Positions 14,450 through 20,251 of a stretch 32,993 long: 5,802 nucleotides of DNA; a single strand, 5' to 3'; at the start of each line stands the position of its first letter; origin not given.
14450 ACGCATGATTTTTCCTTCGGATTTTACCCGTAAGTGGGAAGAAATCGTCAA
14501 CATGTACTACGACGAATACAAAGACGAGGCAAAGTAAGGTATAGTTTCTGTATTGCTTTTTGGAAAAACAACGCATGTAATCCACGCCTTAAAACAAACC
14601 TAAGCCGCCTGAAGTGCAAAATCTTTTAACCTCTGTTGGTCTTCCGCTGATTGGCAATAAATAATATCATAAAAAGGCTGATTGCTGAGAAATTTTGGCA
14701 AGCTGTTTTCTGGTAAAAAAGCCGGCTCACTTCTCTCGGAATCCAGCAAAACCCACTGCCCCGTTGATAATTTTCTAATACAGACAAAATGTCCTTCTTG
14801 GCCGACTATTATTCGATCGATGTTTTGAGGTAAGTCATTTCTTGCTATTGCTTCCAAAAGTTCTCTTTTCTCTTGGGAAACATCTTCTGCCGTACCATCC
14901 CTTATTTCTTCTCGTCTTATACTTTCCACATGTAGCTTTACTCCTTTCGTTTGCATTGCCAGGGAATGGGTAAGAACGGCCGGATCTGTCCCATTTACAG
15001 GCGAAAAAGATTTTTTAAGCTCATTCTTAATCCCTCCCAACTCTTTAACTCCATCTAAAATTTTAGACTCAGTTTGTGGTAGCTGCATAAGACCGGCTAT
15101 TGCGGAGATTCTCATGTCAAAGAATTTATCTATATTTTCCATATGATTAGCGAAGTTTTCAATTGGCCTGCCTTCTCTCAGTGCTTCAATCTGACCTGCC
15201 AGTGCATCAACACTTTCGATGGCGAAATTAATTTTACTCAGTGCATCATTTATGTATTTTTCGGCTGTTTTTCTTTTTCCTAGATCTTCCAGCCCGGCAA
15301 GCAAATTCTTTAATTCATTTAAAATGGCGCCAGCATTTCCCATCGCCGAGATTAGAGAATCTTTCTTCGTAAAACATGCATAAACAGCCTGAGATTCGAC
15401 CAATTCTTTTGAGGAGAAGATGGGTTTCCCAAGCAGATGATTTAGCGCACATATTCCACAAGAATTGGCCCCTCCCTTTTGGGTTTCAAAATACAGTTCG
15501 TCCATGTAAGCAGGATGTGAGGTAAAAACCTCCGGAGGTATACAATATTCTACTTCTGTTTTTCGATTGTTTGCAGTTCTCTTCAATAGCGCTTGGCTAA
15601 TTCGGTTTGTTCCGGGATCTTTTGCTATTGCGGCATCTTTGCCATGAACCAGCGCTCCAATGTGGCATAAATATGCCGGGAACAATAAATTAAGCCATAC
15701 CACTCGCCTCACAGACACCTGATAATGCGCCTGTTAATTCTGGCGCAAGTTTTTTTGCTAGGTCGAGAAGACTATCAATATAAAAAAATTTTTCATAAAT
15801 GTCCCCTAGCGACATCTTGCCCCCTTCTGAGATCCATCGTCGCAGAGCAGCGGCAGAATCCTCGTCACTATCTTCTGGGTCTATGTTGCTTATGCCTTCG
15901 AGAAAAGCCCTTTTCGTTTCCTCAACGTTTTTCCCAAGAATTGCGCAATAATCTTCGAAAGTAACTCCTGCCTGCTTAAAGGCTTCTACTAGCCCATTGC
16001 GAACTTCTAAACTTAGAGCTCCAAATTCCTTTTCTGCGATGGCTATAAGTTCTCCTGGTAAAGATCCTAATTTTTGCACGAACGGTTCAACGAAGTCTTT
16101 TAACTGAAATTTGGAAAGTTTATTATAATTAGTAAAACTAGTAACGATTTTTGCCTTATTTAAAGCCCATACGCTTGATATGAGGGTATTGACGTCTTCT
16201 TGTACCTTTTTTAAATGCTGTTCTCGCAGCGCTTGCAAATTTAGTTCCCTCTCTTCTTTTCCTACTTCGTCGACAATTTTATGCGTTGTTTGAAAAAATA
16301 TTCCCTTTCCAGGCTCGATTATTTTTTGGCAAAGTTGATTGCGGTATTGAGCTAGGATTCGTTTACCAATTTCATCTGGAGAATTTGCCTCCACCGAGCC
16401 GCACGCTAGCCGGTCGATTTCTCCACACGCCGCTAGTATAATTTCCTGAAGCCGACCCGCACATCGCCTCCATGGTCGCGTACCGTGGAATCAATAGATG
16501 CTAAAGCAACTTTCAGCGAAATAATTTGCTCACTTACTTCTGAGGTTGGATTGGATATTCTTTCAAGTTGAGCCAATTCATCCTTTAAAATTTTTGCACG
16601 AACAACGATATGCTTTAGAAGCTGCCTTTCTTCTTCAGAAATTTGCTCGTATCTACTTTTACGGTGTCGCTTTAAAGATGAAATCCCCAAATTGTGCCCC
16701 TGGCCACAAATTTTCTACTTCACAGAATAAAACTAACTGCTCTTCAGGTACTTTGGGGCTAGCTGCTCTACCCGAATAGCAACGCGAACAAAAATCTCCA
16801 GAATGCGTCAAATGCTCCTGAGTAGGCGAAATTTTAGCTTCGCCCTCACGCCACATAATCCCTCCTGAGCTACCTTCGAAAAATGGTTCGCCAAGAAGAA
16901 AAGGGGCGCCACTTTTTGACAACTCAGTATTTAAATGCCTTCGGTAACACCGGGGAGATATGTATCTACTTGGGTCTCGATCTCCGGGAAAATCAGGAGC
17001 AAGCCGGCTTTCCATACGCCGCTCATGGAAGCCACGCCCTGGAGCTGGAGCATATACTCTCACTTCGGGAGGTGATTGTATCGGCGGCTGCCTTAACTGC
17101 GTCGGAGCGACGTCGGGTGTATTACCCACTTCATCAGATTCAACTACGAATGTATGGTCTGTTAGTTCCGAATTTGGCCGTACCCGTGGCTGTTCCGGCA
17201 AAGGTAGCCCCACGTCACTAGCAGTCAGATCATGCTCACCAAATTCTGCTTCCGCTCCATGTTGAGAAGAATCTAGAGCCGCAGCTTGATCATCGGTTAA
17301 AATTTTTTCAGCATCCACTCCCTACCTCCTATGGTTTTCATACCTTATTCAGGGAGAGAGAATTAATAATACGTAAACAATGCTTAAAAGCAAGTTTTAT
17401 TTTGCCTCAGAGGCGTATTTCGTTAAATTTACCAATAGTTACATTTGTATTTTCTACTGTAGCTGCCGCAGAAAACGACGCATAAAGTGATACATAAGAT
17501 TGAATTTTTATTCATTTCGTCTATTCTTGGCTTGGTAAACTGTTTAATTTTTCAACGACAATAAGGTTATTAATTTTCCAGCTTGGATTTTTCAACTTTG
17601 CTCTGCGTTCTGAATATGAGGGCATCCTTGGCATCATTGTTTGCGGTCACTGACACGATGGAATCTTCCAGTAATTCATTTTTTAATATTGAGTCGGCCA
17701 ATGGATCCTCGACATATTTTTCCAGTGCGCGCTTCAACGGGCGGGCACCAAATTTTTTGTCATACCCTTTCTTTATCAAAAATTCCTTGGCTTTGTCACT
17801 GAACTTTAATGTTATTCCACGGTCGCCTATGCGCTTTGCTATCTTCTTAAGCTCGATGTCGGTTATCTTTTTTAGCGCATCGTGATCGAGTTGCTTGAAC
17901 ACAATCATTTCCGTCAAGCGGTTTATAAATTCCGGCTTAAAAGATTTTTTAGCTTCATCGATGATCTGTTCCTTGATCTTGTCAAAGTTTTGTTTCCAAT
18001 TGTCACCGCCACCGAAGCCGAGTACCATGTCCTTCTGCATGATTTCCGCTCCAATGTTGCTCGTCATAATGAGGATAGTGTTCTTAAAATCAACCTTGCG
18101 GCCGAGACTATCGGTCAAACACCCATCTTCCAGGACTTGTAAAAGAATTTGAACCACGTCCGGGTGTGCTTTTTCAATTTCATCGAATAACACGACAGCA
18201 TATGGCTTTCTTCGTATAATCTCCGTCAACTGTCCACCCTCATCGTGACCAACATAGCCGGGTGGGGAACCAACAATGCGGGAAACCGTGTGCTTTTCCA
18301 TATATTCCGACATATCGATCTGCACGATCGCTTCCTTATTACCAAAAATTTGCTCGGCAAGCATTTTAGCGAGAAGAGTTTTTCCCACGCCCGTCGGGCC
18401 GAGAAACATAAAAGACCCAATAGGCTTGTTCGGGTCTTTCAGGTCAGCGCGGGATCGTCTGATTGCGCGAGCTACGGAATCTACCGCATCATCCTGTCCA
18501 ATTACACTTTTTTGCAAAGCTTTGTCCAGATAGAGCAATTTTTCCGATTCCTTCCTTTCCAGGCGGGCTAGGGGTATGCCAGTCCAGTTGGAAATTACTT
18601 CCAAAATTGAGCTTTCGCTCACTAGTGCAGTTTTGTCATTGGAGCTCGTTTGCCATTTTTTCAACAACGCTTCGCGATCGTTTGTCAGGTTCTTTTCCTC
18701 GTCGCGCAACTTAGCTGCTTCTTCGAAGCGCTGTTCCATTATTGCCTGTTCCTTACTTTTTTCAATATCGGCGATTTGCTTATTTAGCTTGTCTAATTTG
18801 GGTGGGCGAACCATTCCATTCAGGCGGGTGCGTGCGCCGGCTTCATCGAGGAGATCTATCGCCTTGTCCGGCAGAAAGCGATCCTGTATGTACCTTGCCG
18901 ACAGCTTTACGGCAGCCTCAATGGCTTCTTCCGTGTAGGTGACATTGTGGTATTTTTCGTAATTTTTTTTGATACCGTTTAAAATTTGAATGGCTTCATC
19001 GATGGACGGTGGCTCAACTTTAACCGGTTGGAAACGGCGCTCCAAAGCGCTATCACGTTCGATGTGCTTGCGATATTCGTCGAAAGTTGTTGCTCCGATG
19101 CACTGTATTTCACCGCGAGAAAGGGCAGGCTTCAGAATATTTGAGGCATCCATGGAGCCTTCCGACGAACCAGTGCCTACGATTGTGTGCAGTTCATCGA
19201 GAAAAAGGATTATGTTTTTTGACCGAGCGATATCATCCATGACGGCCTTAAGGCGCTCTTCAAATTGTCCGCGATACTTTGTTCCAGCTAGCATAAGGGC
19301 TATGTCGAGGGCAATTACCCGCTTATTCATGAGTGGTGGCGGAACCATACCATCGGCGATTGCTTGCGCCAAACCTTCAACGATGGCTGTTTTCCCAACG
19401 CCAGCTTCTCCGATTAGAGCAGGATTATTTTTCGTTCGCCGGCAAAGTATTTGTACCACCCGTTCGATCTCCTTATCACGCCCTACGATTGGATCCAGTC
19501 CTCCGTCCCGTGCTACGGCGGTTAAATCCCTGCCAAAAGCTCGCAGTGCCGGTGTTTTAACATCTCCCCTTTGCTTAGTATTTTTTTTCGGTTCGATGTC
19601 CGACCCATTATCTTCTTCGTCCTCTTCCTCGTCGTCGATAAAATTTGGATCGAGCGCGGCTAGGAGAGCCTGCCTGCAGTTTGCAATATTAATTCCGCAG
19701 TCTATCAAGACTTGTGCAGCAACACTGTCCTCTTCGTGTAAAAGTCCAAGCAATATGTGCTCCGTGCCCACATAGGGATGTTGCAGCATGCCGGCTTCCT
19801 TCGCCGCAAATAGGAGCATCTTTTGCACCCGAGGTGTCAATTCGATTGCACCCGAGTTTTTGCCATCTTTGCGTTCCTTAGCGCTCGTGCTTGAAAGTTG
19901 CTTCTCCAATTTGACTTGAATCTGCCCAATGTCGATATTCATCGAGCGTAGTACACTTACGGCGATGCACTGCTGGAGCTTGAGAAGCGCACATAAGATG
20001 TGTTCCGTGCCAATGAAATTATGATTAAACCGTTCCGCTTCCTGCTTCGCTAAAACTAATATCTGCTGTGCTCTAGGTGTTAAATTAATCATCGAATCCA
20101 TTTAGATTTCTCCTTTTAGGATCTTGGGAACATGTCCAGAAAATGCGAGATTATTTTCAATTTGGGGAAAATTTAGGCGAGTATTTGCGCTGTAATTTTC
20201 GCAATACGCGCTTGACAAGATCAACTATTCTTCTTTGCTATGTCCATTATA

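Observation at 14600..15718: Eukaryote-type Josephin (MJD) deubiquitinase domain in a bacterial gene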

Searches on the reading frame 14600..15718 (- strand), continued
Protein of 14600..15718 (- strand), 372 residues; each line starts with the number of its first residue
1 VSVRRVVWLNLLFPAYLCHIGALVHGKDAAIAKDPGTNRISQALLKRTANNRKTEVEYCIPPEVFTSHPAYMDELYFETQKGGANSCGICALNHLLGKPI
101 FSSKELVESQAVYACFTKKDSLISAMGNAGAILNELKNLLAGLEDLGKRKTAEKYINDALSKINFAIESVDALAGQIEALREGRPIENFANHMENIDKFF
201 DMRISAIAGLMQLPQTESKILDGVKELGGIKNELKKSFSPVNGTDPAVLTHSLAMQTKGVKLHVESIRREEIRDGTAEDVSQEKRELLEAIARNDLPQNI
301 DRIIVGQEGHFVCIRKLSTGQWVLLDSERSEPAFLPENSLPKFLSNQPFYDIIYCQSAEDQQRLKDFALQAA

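Call 70: list_cluster_members(proteins=[P0008, P0011, P0019, P0020, P0023, P0030, P0033, P0034, P0036, P0031])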
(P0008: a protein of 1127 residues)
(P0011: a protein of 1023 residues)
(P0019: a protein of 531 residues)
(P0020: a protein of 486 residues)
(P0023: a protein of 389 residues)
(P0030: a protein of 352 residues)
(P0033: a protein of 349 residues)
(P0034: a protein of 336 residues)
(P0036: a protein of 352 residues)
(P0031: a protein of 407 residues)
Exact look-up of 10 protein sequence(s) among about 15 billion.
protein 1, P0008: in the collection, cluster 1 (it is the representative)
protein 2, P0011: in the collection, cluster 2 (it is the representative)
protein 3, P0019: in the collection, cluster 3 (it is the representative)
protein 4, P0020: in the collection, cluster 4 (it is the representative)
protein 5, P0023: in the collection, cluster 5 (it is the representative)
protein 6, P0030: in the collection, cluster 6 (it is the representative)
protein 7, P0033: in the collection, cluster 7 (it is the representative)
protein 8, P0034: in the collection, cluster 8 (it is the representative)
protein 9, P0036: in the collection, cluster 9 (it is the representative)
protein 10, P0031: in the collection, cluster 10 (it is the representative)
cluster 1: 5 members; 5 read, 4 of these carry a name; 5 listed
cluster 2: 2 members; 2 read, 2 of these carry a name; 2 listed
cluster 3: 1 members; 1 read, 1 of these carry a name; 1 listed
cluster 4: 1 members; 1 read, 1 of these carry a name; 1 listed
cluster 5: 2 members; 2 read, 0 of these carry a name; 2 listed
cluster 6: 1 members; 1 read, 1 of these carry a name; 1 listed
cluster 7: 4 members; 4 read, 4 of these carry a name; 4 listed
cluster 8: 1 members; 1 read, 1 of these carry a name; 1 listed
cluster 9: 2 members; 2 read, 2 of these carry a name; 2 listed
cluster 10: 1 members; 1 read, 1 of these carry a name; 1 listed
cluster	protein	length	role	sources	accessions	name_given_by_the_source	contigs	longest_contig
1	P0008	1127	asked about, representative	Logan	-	-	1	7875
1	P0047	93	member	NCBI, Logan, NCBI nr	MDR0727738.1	MAG: hypothetical protein LBF26_02485 [Puniceicoccales bacterium] | hypothetical protein [Puniceicoccales bacterium]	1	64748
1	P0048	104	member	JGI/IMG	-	hypothetical protein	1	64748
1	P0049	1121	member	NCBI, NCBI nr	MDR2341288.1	MAG: hypothetical protein LBD72_03100 [Puniceicoccales bacterium] | hypothetical protein [Puniceicoccales bacterium]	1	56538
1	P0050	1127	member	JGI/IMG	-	hypothetical protein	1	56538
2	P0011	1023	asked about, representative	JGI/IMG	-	hypothetical protein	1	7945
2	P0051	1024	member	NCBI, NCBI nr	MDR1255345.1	MAG: Josephin domain-containing protein, partial [Puniceicoccales bacterium] | Josephin domain-containing protein [Puniceicoccales bacterium]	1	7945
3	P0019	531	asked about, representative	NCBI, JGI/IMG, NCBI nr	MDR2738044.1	MAG: hypothetical protein LBB18_03865 [Puniceicoccales bacterium] | hypothetical protein | hypothetical protein [Puniceicoccales bacterium]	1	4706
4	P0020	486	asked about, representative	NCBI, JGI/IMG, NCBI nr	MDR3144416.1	MAG: hypothetical protein LBT64_02865 [Puniceicoccales bacterium] | hypothetical protein | hypothetical protein [Puniceicoccales bacterium]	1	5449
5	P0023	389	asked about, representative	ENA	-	-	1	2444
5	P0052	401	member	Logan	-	-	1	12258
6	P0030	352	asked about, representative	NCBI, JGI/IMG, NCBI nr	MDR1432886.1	MAG: hypothetical protein LBI61_00910 [Puniceicoccales bacterium] | hypothetical protein | hypothetical protein [Puniceicoccales bacterium]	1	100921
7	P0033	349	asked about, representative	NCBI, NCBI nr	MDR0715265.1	MAG: hypothetical protein LBF25_00560 [Puniceicoccales bacterium] | hypothetical protein [Puniceicoccales bacterium]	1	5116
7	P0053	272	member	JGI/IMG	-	hypothetical protein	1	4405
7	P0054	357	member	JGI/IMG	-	hypothetical protein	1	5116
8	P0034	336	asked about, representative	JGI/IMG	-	hypothetical protein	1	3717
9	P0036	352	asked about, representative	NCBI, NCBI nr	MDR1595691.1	MAG: hypothetical protein LBR91_02060 [Puniceicoccales bacterium] | hypothetical protein [Puniceicoccales bacterium]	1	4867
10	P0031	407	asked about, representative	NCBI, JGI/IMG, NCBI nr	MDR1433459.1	MAG: hypothetical protein LBI61_03960 [Puniceicoccales bacterium] | hypothetical protein | hypothetical protein [Puniceicoccales bacterium]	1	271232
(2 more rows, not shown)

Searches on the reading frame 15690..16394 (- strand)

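Call 3: search_protein_families(library=pfam, proteins=[window:15690-16394:-], max_evalue=10)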
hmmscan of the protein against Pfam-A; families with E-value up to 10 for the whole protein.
window:15690-16394:- (234 aa): 0 families

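Call 5: search_protein_families(library=ncbifam, proteins=[window:15690-16394:-], max_evalue=10)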
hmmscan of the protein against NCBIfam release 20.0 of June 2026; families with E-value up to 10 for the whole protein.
window:15690-16394:- (234 aa): 2 families
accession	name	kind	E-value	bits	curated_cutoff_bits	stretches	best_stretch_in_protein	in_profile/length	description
NF038328.1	c-di-AMP_CdaS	exception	0.014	15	225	1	81-147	35-102/191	sporulation-specific diadenylate cyclase CdaS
NF038188.1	cas13A_C2c2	equivalog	0.026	12.5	150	1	6-49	347-381/1192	type VI-A CRISPR-associated RNA-guided ribonuclease Cas13a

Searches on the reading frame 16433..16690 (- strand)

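Call 3: search_protein_families(library=pfam, proteins=[window:16433-16690:-], max_evalue=10)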
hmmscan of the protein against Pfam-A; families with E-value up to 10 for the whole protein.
window:16433-16690:- (85 aa): 2 families
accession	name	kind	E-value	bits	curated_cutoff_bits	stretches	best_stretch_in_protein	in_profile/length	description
PF06667.17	PspB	-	0.005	17.3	25.6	1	9-45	27-63/73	Phage shock protein B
PF08387.15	FBD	-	0.096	13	22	1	12-36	19-42/46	FBD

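Call 5: search_protein_families(library=ncbifam, proteins=[window:16433-16690:-], max_evalue=10)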
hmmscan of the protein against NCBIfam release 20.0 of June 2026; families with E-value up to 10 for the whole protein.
window:16433-16690:- (85 aa): 2 families
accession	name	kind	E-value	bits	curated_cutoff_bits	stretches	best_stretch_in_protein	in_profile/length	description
NF006993.0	PRK09458.1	equivalog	0.037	14.4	90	1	9-45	28-64/75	envelope stress response membrane protein PspB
TIGR02976.1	phageshock_pspB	equivalog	0.14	12.5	51.7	1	8-45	27-64/75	envelope stress response membrane protein PspB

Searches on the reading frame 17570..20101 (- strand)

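Call 45: search_protein_families(library=pfam, proteins=[window:17570-20101:-], max_evalue=0.00001)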
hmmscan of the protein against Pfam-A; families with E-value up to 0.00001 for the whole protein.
window:17570-20101:- (843 aa): 13 families
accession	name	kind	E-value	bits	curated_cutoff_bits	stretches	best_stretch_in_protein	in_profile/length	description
PF07724.20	AAA_2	-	3.9e-67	225.9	27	1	559-731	1-165/166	AAA domain (Cdc48 subfamily)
PF17871.7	AAA_lid_9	-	2.3e-36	124.3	22.8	1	366-468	1-103/104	AAA lid domain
PF10431.15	ClpB_D2-small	-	7.5e-27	93.6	21.9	1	738-817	1-80/81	C-terminal, D2-small domain, of ClpB protein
PF02861.25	Clp_N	-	5.1e-26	91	20.7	2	99-150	1-52/53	Clp amino terminal domain, pathogenicity island component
PF00004.35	AAA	-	1.9e-23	83.8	21.2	2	229-357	3-127/131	ATPase family associated with various cellular activities (AAA)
PF07728.20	AAA_5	-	2.6e-15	57.1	22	1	564-683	2-123/139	AAA domain (dynein-related subfamily)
PF13191.12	AAA_16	-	8.3e-12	46.4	32.6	1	205-250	2-50/167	AAA ATPase domain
PF13401.12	AAA_22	-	3.8e-10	40.6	27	0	222-313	3-97/130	AAA domain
PF00158.32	Sigma54_activat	-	1e-09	38.7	20.2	1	562-678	23-137/168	Sigma-54 interaction domain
PF20720.3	nSTAND3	-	6.1e-07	29.7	27.2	0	566-604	22-60/155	Novel STAND NTPase 3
PF12775.13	AAA_7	-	2.9e-06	27.4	25.8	0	563-611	35-83/181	P-loop containing dynein motor region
PF05729.18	NACHT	-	4.4e-06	27.1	26.7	0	229-253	5-29/167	NACHT domain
PF02151.25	UVR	-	8.8e-06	25.7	21.5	0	441-472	2-33/36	UvrB/uvrC motif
